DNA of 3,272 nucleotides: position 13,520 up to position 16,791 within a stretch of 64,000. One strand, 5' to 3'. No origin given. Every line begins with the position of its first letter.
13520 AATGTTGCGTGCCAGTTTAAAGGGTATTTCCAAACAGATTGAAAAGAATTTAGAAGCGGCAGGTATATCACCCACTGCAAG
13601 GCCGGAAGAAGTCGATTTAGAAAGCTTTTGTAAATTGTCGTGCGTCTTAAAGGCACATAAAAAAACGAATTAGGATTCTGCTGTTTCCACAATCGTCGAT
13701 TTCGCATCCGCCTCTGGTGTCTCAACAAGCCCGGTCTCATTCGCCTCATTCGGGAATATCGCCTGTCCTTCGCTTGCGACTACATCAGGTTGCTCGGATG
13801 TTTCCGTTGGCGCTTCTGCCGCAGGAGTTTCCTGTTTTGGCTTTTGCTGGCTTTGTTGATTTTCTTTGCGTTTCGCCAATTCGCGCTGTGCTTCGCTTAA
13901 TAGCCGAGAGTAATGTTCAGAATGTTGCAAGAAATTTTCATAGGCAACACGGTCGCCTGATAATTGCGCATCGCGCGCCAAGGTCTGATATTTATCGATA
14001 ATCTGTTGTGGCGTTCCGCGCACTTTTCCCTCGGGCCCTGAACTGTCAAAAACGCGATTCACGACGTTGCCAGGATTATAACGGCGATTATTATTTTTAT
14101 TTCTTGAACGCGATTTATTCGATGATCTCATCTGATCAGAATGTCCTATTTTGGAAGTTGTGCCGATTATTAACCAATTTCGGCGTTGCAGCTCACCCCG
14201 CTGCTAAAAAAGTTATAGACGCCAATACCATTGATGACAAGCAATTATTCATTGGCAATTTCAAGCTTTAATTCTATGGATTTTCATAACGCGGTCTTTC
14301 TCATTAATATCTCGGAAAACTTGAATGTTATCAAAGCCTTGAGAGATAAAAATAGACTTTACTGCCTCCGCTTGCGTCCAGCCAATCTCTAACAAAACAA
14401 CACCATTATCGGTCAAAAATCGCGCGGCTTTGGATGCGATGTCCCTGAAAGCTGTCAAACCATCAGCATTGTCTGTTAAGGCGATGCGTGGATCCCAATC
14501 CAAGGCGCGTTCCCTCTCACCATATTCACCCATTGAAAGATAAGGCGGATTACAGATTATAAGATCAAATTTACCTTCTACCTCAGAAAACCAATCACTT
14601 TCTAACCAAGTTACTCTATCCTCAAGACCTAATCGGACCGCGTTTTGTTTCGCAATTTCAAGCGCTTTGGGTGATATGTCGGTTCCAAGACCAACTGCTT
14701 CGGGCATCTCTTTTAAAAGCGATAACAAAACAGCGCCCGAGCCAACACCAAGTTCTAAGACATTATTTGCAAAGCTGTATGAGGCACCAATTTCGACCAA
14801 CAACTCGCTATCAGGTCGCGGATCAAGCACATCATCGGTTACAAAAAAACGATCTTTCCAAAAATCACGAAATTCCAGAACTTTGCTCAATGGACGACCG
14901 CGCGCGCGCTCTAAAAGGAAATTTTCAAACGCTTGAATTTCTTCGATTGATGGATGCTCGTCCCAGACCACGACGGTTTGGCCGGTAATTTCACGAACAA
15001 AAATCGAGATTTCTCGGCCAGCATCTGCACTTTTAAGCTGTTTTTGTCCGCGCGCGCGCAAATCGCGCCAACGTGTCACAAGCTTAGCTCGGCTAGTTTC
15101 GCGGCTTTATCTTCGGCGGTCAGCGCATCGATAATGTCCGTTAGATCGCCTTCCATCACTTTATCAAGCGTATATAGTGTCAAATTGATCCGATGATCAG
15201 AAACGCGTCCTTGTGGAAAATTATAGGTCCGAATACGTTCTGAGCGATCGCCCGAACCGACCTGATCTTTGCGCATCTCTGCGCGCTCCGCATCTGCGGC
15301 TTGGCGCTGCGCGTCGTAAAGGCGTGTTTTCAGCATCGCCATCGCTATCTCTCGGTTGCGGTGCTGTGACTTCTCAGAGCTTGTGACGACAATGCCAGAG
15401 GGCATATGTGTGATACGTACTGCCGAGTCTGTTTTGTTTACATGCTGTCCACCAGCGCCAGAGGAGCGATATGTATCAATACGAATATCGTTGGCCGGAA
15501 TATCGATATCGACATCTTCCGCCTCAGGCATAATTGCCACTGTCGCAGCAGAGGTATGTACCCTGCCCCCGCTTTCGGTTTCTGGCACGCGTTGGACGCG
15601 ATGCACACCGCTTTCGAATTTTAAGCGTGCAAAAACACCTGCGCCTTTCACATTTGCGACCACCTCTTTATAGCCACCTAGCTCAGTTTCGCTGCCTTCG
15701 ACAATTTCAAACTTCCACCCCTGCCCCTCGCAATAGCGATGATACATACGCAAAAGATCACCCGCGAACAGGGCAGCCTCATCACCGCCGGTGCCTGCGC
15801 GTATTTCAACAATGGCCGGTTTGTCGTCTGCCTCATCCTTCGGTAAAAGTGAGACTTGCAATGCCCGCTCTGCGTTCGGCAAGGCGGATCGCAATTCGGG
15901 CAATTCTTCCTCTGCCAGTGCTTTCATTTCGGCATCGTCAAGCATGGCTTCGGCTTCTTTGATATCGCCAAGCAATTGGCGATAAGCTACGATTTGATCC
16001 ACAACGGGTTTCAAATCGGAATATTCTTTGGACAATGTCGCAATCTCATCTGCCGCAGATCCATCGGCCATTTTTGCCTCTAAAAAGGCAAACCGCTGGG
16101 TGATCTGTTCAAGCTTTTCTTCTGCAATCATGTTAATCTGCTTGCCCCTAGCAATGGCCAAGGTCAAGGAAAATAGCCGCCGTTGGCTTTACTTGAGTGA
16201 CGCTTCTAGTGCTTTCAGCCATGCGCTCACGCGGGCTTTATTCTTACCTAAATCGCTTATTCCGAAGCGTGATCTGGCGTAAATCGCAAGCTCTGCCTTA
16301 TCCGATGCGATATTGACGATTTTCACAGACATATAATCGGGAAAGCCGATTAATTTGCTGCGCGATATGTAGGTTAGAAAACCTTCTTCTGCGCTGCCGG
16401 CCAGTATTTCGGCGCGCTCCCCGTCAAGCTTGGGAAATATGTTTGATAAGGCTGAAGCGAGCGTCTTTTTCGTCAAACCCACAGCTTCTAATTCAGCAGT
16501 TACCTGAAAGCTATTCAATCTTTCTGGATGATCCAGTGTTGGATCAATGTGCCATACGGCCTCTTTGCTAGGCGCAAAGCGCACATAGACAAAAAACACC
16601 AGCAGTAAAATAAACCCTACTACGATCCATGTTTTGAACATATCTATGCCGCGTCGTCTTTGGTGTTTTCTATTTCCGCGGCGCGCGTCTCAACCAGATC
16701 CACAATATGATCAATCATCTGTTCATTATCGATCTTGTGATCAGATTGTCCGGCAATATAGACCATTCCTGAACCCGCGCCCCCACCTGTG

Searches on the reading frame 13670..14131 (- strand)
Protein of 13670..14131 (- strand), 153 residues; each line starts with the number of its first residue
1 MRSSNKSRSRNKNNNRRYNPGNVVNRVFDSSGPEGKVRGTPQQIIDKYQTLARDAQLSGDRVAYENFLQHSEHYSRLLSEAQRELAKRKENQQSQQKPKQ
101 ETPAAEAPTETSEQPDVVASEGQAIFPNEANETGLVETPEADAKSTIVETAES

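Call 20: search_protein_families(library=pfam, proteins=[window:13670-14131:-], max_evalue=0.001)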
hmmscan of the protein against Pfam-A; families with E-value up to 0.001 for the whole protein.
window:13670-14131:- (153 aa): 2 families
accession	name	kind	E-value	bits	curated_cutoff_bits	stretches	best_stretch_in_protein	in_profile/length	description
PF13763.11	DUF4167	-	7.7e-32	109.8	25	1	8-83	1-77/78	Domain of unknown function (DUF4167)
PF06553.17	BNIP3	-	0.0009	19.4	26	1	55-114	22-84/184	BNIP3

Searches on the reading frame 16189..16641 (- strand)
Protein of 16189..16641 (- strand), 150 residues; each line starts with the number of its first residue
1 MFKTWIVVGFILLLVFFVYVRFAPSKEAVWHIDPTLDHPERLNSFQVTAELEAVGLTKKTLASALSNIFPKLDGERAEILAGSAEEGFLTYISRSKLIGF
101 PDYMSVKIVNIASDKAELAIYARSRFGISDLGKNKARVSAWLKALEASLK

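Call 20: search_protein_families(library=pfam, proteins=[window:16189-16641:-], max_evalue=0.001)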
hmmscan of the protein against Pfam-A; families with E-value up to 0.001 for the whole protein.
window:16189-16641:- (150 aa): 1 family
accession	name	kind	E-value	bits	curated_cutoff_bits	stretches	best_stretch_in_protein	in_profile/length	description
PF07386.16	DUF1499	-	1e-08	36.1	22.6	1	52-145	26-114/114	Protein of unknown function (DUF1499)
